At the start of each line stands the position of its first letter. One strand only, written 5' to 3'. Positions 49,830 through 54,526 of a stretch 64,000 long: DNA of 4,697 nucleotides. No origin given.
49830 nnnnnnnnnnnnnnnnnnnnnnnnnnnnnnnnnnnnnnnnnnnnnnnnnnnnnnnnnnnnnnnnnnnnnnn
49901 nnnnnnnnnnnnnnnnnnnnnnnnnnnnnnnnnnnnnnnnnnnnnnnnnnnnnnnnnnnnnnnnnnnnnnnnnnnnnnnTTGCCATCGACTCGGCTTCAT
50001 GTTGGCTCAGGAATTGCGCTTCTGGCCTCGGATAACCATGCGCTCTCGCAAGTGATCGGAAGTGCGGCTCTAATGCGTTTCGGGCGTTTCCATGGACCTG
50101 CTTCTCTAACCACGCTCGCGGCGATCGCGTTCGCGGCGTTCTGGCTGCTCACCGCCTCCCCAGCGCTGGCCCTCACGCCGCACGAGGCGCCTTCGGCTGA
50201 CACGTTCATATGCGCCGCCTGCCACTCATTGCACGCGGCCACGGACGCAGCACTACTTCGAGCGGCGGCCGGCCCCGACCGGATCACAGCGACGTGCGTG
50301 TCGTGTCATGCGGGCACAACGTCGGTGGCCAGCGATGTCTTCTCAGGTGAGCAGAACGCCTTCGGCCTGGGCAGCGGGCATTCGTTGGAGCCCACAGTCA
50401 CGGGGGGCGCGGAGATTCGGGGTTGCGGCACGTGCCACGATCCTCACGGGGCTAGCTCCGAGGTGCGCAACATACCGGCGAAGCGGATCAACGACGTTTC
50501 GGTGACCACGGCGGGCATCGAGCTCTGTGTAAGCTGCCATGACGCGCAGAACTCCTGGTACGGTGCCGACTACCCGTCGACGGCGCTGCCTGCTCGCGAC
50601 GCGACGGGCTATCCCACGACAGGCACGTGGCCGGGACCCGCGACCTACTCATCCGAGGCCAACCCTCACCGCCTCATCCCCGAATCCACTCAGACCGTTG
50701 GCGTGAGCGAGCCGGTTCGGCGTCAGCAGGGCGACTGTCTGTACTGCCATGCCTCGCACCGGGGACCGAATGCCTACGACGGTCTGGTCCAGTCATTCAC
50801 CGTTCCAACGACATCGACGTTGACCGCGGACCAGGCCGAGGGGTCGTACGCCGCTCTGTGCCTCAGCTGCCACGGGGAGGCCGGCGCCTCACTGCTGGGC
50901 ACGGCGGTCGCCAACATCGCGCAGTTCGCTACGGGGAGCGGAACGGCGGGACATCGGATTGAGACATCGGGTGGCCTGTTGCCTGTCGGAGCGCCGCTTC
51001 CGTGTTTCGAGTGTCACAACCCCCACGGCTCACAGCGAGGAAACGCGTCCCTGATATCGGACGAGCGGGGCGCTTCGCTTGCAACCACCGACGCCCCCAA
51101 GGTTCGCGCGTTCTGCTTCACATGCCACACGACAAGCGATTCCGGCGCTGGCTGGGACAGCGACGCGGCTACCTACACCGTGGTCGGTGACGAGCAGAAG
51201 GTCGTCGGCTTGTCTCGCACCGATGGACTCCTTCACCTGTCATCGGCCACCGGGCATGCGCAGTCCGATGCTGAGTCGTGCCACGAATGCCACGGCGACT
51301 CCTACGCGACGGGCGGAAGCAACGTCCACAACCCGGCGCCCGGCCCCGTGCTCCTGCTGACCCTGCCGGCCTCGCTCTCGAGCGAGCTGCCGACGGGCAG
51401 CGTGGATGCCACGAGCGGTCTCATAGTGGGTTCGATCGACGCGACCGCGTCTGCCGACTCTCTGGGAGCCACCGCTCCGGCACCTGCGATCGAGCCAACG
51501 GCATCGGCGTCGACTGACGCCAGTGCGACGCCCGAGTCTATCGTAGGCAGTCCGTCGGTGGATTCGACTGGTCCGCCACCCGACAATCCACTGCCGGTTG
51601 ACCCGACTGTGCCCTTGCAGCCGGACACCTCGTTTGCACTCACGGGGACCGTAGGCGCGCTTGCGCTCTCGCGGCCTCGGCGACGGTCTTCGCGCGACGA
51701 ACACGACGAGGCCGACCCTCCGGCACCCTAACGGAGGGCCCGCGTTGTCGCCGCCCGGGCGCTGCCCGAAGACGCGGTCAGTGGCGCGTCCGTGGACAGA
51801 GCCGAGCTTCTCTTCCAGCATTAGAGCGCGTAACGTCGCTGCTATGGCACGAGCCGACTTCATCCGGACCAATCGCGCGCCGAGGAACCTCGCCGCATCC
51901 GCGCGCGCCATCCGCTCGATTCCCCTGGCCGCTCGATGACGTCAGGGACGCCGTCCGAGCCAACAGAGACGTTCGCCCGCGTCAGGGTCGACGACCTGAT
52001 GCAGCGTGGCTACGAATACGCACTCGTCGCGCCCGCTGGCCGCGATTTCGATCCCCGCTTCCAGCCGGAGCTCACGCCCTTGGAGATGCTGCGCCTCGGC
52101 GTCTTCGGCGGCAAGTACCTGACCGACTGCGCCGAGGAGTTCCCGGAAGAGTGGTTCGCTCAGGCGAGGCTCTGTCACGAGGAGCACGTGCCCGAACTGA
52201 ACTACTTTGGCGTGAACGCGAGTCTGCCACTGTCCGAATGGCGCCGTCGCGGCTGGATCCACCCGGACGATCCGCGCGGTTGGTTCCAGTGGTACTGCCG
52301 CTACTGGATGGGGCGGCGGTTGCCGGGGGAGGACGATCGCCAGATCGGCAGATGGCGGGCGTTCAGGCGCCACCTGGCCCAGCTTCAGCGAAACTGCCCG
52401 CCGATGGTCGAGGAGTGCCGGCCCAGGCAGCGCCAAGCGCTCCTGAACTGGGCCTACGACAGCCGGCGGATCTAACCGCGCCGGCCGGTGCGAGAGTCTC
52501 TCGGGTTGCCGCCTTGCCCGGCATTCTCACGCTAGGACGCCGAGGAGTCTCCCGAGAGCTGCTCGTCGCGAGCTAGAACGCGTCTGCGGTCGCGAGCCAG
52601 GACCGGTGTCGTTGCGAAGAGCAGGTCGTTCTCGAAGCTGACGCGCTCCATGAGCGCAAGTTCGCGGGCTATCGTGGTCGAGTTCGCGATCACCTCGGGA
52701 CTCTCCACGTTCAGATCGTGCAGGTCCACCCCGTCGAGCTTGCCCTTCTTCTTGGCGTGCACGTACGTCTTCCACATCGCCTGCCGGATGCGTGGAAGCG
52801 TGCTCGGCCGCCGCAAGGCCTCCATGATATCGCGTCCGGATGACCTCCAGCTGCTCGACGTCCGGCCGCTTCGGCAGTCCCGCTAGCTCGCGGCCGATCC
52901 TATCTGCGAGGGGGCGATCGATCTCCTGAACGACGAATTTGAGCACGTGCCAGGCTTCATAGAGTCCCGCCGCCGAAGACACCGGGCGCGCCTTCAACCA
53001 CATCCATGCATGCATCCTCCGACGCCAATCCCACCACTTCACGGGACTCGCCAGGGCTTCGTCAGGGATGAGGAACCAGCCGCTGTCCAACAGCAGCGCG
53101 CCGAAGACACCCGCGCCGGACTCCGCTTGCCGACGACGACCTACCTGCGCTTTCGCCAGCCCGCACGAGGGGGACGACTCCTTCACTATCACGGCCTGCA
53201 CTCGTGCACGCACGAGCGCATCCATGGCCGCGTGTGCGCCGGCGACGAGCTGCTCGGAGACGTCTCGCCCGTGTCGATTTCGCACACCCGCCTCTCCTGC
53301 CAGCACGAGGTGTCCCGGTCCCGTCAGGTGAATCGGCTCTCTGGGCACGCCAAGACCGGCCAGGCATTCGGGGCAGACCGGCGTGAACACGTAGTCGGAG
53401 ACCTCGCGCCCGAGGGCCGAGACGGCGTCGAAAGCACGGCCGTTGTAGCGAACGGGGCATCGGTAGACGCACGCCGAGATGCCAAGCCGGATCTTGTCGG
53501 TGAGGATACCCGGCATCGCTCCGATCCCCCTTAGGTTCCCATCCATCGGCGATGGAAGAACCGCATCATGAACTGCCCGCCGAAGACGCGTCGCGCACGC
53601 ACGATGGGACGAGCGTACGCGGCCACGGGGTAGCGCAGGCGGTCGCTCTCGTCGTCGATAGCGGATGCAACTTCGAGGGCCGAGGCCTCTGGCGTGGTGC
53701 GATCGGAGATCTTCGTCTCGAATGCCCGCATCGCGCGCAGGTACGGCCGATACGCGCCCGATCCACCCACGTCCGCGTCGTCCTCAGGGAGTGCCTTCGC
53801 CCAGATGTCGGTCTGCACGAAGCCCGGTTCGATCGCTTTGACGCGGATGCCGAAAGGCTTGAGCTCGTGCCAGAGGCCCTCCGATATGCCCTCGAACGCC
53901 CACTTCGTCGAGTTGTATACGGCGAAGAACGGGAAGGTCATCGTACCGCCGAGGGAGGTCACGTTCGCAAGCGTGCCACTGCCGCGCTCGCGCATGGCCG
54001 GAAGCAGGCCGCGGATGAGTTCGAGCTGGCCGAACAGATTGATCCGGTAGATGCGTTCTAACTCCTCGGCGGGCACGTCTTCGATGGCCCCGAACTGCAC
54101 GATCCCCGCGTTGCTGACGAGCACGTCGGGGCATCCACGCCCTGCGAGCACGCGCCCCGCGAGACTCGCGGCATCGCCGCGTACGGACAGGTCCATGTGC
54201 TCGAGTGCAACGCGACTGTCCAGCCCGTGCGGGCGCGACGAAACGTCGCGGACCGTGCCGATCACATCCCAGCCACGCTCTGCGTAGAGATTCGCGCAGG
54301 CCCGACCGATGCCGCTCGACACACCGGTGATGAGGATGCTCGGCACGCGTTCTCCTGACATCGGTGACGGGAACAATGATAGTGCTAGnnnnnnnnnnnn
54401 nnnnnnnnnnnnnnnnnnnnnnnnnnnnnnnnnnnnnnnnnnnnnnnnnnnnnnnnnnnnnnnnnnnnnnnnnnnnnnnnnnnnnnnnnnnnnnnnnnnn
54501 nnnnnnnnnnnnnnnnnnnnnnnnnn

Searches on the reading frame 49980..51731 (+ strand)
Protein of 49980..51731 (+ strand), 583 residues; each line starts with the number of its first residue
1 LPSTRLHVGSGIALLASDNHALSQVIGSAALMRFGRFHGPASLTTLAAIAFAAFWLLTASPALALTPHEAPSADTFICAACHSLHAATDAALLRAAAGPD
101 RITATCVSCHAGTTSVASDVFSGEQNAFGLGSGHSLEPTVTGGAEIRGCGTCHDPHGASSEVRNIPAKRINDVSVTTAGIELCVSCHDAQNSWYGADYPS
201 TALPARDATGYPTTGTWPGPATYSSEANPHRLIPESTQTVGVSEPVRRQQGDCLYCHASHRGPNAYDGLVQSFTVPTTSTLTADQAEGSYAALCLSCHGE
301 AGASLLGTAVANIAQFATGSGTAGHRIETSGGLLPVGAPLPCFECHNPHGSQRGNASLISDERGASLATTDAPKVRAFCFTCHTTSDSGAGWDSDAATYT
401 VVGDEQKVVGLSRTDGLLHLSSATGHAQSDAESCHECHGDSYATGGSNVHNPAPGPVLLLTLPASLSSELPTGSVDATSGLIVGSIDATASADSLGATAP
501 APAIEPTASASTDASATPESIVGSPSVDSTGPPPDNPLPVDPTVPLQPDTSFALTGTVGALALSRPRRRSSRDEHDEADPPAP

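Call 4: search_protein_families(library=pfam, proteins=[window:49980-51731:+], max_evalue=0.1)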
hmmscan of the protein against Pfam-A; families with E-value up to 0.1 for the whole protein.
window:49980-51731:+ (583 aa): 6 families
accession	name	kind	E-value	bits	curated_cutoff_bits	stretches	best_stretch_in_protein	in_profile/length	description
PF09699.15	Paired_CXXCH_1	-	8.3e-21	73.8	20.6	4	148-190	8-39/41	Doubled CXXCH motif (Paired_CXXCH_1)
PF22113.1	Mtrc-MtrF_II-IV_dom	-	4.3e-13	49.6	30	3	342-451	84-176/176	Outer membrane cytochrome MtrC/MtrF-like, domains II/IV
PF14522.11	Cytochrome_C7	-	4.8e-11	42.8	24.8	2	147-192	14-53/67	Cytochrome c7 and related cytochrome c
PF14537.11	Cytochrom_c3_2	-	2.6e-07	31.4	25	0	77-164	8-69/79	Cytochrome c3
PF02085.21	Cytochrom_CIII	-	5.1e-07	30.4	22.9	0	140-191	40-86/101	Class III cytochrome C family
PF13442.11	Cytochrome_CBB3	-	0.00029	21.6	27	1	283-310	3-32/68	Cytochrome C oxidase, cbb3-type, subunit III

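Call 5: search_protein_families(library=ncbifam, proteins=[window:49980-51731:+], max_evalue=0.1)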
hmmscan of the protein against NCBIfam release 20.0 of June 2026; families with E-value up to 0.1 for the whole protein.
window:49980-51731:+ (583 aa): 10 families
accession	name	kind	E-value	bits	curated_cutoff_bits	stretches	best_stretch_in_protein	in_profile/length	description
TIGR01905.1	paired_CXXCH_1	subfamily_domain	6.1e-15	54.9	25.2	3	78-112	9-38/41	doubled CXXCH domain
TIGR03508.1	decahem_SO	subfamily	8.6e-08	32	192.2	1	76-187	95-174/258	DmsE family decaheme c-type cytochrome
NF041028.1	decahem_GSU2203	exception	1.7e-06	27.5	325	2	340-385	175-209/317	GSU2203 family decaheme c-type cytochrome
NF008659.0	PRK11659.1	equivalog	6.4e-05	22.7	184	1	74-113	134-170/188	cytochrome c nitrite reductase pentaheme subunit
TIGR03146.1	cyt_nit_nrfB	equivalog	0.00016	22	166.6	1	73-111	107-142/145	cytochrome c nitrite reductase pentaheme subunit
NF045928.1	Cytb6fFeSPetC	equivalog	0.00077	18.9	250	1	394-460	86-151/179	cytochrome b6-f complex iron-sulfur subunit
NF010001.0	PRK13474.1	subfamily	0.0013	18.1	154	1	391-459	82-149/178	cytochrome b6-f complex iron-sulfur subunit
TIGR03507.1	decahem_SO1788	subfamily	0.0095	14.4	209.3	0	341-450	578-672/672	OmcA/MtrC family decaheme c-type cytochrome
NF045713.1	CxxCH_16_HmcA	equivalog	0.015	13.9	400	1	78-192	114-210/541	sulfate respiration complex hexadecaheme cytochrome HmcA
NF041781.1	mnquin_red_QrcA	equivalog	0.056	13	180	1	147-191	118-162/174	menaquinone reductase multiheme cytochrome c subunit QrcA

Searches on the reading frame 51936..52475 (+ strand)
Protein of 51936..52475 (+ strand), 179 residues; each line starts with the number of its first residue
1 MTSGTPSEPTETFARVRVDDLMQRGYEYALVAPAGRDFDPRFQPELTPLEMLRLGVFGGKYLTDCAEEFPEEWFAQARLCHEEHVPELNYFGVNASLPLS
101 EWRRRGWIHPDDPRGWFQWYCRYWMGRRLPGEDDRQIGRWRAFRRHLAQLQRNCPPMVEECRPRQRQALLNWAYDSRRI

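Call 4: search_protein_families(library=pfam, proteins=[window:51936-52475:+], max_evalue=0.1)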
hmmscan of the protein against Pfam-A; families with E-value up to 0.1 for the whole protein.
window:51936-52475:+ (179 aa): 0 families

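Call 5: search_protein_families(library=ncbifam, proteins=[window:51936-52475:+], max_evalue=0.1)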
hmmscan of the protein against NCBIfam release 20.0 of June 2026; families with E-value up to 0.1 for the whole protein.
window:51936-52475:+ (179 aa): 1 family
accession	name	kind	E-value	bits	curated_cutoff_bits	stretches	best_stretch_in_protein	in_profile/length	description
NF004422.0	PRK05762.1-4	equivalog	0.097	11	1103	0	117-162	668-713/789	DNA polymerase II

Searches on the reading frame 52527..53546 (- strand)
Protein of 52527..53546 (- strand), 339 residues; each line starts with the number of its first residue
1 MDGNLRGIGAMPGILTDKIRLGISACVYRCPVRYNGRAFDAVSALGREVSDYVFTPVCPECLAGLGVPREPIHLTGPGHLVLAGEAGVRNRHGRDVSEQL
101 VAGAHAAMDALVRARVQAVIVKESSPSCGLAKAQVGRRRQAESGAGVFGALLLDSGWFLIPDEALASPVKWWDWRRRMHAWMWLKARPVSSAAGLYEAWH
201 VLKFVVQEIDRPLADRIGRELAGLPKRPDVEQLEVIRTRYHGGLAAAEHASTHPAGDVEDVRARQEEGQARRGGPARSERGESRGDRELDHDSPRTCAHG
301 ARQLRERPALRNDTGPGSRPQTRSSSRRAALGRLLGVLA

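Call 90: search_protein_families(library=pfam, proteins=[window:52527-53546:-], max_evalue=0.0001)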
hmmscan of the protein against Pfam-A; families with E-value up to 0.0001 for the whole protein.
window:52527-53546:- (339 aa): 1 family
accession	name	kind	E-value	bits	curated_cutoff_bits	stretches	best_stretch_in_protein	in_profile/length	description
PF04463.17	2-thiour_desulf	-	1.6e-29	103.1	34.7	1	22-160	2-137/141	2-thiouracil desulfurase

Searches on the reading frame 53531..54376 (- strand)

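Call 90: search_protein_families(library=pfam, proteins=[window:53531-54376:-], max_evalue=0.0001)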
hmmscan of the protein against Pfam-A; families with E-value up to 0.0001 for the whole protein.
window:53531-54376:- (281 aa): 3 families
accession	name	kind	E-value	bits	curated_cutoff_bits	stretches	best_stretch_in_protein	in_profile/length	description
PF00106.31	adh_short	-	6.4e-38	130.6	26.6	1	14-195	3-190/195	short chain dehydrogenase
PF13561.12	adh_short_C2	-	3.1e-29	102.7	27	1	18-198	1-186/236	Enoyl-(Acyl carrier protein) reductase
PF23441.1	SDR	-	8.4e-05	22.5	27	0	140-198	149-205/258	SDR-like rossmann domain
